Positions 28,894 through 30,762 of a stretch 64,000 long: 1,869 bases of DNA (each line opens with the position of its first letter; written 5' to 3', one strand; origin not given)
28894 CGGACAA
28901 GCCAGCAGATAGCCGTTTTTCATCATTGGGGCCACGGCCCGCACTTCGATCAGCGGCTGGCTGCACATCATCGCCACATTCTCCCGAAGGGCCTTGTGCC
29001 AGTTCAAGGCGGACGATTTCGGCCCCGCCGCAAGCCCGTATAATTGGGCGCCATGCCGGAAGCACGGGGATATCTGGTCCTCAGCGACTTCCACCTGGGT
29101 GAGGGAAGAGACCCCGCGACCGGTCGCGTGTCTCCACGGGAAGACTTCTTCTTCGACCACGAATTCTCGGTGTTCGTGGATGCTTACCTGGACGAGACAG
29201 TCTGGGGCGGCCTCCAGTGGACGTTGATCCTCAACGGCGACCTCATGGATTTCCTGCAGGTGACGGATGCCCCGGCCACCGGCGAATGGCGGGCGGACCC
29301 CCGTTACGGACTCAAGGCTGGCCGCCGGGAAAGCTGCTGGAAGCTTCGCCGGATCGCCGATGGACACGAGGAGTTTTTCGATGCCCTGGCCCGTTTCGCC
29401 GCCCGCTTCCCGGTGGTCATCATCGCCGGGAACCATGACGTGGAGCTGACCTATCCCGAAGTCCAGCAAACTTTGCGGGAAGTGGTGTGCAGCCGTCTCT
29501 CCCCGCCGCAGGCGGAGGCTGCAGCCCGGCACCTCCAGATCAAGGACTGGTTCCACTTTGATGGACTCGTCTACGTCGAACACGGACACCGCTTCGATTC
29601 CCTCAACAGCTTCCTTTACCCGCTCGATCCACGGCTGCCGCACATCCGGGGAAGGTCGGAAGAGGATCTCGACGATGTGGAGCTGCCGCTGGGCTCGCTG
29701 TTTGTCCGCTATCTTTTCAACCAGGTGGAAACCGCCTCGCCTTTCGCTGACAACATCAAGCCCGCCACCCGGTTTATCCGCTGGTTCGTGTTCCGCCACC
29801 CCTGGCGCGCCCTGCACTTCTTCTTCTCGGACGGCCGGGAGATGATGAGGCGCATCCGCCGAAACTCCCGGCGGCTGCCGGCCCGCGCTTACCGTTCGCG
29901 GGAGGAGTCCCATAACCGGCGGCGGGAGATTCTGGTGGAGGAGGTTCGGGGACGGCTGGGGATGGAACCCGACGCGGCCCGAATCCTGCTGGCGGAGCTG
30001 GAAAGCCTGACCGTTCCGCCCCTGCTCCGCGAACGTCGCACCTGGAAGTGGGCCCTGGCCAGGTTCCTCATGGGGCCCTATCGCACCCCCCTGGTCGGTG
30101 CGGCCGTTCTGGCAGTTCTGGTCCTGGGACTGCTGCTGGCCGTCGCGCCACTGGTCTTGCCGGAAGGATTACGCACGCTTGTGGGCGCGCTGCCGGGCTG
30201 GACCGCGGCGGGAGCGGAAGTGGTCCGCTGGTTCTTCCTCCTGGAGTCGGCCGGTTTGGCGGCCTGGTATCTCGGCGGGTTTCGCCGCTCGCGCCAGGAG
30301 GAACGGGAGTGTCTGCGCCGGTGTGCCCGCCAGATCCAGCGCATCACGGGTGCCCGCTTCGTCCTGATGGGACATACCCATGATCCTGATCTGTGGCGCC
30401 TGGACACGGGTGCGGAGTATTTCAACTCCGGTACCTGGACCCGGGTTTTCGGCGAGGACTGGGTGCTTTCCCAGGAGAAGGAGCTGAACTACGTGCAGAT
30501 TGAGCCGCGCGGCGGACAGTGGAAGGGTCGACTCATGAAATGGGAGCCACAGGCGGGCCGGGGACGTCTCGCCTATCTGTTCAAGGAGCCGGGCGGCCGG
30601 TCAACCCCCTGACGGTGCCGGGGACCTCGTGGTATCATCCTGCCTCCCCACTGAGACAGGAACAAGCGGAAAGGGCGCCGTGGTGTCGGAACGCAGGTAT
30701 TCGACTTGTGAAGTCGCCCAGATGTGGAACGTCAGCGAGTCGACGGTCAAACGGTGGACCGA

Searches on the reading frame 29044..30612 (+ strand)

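Call 66: search_protein_families(library=pfam, proteins=[window:29044-30612:+], max_evalue=0.0001)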
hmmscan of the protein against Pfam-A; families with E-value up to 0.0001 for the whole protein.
window:29044-30612:+ (522 aa): 1 family
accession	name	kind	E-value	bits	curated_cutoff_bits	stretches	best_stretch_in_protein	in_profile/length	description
PF00149.33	Metallophos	-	1.3e-06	29.4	21.5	0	64-197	37-133/191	Calcineurin-like phosphoesterase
